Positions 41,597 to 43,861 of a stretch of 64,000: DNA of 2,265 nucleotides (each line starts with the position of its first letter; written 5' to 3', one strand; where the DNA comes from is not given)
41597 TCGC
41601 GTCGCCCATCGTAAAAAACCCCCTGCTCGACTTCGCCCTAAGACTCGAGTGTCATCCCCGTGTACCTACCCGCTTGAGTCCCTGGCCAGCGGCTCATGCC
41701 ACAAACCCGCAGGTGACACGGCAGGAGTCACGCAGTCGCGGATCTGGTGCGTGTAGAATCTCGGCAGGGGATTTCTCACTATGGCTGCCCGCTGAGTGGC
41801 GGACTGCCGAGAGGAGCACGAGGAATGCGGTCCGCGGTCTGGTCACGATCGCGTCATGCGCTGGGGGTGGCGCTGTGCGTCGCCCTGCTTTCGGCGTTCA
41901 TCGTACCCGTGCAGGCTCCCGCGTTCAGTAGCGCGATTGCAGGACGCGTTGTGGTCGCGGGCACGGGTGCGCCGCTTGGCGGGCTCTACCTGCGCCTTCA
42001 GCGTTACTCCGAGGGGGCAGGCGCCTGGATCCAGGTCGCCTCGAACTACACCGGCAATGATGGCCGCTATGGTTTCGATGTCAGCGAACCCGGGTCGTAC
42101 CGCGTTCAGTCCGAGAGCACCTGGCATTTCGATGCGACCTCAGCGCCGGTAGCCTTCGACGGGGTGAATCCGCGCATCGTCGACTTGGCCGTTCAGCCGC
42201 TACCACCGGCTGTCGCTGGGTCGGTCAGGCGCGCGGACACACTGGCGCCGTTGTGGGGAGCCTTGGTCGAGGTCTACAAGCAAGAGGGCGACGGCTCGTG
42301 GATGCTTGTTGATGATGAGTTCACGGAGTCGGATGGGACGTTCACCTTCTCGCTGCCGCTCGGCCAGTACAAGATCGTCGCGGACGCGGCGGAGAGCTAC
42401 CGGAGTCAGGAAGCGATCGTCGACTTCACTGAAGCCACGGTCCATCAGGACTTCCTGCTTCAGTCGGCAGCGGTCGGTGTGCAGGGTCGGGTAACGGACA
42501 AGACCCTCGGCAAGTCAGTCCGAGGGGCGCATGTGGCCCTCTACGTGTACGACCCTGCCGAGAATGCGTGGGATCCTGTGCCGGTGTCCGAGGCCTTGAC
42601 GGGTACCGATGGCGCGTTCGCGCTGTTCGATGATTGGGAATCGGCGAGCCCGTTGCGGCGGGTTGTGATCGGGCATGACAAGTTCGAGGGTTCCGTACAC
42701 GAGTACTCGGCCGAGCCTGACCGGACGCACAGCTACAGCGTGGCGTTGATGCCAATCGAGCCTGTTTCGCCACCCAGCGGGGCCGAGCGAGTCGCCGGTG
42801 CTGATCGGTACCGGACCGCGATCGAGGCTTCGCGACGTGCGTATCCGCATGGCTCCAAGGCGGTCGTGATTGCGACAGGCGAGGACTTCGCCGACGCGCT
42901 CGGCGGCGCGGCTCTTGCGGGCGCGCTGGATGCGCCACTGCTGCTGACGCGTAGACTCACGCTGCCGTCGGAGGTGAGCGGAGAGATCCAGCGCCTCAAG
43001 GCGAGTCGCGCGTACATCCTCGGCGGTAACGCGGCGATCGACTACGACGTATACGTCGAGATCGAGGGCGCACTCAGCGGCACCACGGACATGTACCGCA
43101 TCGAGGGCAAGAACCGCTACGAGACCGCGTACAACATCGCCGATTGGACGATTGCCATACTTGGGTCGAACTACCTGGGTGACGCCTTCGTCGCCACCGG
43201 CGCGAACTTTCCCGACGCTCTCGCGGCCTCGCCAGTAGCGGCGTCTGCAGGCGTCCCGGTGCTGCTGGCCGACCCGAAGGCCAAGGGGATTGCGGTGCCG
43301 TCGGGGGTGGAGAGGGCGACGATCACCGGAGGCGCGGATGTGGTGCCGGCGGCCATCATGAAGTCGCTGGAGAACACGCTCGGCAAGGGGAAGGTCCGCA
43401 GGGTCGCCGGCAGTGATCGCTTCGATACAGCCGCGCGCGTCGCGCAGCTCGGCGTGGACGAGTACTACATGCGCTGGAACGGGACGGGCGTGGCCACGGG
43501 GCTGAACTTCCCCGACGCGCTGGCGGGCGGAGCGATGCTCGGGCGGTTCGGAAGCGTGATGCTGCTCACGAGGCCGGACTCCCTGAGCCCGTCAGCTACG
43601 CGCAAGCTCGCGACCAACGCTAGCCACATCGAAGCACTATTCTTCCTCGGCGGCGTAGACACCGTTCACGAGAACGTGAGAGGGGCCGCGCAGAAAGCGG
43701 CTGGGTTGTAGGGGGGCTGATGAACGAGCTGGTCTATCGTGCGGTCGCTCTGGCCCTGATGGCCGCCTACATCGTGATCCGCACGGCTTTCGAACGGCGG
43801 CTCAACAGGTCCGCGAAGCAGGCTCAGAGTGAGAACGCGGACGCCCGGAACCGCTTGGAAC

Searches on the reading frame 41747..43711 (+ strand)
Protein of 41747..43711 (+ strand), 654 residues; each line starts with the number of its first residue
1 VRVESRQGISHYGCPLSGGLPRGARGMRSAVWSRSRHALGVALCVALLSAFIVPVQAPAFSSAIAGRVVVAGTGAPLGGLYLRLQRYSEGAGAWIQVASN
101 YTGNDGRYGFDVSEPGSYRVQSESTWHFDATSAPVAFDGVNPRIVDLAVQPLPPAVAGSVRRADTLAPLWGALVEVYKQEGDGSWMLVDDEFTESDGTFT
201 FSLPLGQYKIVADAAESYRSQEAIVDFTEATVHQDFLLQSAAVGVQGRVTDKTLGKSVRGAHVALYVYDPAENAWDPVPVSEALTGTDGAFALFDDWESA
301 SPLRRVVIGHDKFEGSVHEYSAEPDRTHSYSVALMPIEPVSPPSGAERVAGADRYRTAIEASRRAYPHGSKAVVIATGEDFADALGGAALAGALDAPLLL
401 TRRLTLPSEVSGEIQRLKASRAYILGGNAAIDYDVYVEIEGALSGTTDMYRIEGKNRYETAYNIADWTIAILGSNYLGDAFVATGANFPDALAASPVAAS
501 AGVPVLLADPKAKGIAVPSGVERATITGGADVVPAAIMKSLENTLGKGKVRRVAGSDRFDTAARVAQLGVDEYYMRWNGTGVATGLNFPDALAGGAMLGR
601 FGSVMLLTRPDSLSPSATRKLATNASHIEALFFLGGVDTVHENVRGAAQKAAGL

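Call 76: search_protein_families(library=pfam, proteins=[window:41747-43711:+], max_evalue=0.0001)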
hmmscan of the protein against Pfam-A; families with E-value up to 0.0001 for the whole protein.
window:41747-43711:+ (654 aa): 2 families
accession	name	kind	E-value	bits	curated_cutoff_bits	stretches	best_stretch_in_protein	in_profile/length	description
PF04122.17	CW_binding_2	-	2e-46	156.9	24.9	3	348-435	1-72/73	Cell wall binding domain 2 (CWB2)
PF13620.12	CarboxypepD_reg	-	2e-17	63.7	32.3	1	156-229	2-71/82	Carboxypeptidase regulatory-like domain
